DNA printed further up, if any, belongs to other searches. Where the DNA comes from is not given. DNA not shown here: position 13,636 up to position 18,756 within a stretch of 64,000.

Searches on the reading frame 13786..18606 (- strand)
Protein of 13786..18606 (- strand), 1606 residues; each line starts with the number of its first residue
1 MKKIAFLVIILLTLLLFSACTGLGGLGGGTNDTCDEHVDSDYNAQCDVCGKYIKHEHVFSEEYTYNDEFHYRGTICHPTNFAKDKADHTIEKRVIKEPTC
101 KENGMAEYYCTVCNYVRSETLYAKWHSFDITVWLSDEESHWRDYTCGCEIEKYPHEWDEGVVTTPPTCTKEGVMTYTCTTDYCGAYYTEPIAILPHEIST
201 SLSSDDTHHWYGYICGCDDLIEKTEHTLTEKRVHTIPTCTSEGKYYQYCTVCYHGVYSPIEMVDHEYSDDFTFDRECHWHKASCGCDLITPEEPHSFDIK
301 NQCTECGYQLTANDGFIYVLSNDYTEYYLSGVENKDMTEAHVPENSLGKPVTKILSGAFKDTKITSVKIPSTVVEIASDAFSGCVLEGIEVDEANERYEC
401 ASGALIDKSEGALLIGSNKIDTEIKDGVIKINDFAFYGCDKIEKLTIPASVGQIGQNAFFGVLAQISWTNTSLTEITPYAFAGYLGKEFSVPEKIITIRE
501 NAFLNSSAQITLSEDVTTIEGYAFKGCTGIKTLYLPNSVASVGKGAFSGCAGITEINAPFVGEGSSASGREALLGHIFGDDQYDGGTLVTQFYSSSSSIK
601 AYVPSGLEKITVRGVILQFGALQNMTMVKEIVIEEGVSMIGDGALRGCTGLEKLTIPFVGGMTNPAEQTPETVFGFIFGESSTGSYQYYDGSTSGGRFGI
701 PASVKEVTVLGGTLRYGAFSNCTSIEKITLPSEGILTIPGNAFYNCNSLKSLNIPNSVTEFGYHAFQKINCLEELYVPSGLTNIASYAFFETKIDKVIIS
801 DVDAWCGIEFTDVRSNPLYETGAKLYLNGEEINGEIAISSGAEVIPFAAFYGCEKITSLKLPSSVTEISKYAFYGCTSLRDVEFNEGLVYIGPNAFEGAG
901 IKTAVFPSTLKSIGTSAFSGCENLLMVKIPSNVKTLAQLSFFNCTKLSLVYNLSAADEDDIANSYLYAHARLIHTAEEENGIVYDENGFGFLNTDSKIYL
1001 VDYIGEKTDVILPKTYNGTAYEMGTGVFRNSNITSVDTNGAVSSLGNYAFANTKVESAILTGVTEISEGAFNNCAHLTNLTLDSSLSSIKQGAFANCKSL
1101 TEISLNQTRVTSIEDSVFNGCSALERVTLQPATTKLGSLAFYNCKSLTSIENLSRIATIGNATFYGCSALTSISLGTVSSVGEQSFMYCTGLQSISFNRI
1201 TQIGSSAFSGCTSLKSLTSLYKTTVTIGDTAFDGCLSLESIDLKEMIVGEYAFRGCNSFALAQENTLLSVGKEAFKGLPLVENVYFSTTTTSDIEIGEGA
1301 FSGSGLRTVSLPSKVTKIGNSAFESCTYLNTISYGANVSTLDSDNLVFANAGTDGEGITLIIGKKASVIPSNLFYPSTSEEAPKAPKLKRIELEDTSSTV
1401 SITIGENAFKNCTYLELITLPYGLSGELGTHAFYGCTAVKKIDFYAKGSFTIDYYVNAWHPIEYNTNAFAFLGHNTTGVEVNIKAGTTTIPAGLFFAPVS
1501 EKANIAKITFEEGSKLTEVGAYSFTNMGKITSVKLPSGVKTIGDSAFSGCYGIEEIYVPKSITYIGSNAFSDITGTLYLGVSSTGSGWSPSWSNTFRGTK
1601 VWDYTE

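Call 58: search_protein_families(library=pfam, proteins=[window:13786-18606:-], max_evalue=0.001)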
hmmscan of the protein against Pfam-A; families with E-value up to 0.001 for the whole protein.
window:13786-18606:- (1606 aa): 4 families
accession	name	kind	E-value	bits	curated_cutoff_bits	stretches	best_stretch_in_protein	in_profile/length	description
PF13306.12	LRR_5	-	1e-188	617.4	27.7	12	845-950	3-106/127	BspA type Leucine rich repeat region (6 copies)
PF13855.12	LRR_8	-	1.5e-37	127.6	27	3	1076-1129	2-56/61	Leucine rich repeat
PF12799.13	LRR_4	-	3.9e-08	33.7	27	0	1098-1129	1-30/44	Leucine Rich repeats (2 copies)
PF23952.1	LRR_EndoS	-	1e-05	26.1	27.9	0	1072-1152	53-110/116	Endo-beta-N-acetylglucosaminidase EndoS LRR domain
